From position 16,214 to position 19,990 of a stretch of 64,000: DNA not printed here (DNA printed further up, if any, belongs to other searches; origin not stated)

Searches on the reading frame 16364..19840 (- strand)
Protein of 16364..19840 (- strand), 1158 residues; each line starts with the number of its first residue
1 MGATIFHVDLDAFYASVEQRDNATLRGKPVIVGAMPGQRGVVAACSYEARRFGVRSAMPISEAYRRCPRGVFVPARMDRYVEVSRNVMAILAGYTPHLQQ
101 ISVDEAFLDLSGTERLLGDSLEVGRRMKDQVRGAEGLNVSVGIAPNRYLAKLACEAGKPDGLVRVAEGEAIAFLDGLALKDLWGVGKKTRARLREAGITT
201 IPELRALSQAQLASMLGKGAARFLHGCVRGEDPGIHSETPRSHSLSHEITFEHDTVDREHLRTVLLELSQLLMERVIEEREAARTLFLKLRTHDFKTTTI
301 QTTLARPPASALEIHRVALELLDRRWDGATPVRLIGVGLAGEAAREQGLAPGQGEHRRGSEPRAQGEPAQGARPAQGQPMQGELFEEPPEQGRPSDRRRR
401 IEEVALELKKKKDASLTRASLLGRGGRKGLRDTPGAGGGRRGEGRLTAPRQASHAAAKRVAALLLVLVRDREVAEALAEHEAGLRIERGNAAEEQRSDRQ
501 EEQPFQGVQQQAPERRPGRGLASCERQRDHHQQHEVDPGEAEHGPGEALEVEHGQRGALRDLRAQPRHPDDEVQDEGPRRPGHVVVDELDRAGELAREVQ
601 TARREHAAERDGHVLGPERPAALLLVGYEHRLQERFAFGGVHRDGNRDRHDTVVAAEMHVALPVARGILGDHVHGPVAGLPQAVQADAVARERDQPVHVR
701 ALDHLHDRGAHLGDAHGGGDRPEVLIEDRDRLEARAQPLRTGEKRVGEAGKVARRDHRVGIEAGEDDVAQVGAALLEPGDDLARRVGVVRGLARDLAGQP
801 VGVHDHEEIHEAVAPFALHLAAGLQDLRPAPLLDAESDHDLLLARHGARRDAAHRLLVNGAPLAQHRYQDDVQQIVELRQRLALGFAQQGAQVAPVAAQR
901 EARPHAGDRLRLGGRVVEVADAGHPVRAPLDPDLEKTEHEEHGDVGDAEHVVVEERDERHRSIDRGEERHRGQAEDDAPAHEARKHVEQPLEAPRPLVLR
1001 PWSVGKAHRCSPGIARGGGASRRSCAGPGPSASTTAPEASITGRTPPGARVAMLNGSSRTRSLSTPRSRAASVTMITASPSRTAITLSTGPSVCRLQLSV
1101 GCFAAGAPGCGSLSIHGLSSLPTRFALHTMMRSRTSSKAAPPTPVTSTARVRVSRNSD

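Call 43: search_protein_families(library=ncbifam, proteins=[window:16364-19840:-], max_evalue=1e-10)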
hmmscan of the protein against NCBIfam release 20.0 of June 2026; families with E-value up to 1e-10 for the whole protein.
window:16364-19840:- (1158 aa): 10 families
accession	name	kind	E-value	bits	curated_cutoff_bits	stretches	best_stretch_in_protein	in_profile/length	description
NF002882.0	PRK03348.1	equivalog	1.4e-96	324.1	389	1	3-357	5-360/461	DNA polymerase IV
NF002677.0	PRK02406.1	equivalog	1.1e-95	320.8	256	1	5-345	8-346/357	DNA polymerase IV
NF002751.0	PRK02794.1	equivalog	7.7e-94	314.9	371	1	4-342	39-374/425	DNA polymerase IV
NF003015.0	PRK03858.1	subfamily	2.4e-92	310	367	1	3-337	7-338/399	DNA polymerase IV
NF010731.0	PRK14133.1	equivalog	1.3e-85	287.8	362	1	3-340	3-334/352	DNA polymerase IV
NF002883.0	PRK03352.1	equivalog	1.3e-75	254.8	330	1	4-339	6-339/347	DNA polymerase IV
NF002848.0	PRK03103.1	subfamily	2.1e-73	247.2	381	1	3-342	4-350/410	DNA polymerase IV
NF002492.0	PRK01810.1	equivalog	3.8e-70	236.7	399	1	3-339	10-346/412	DNA polymerase IV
NF002292.0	PRK01216.1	equivalog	4.3e-48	164.1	339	1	5-231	3-232/351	DNA polymerase IV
NF002955.0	PRK03609.1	subfamily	7.2e-27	94.4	431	1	7-295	4-297/422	translesion error-prone DNA polymerase V subunit UmuC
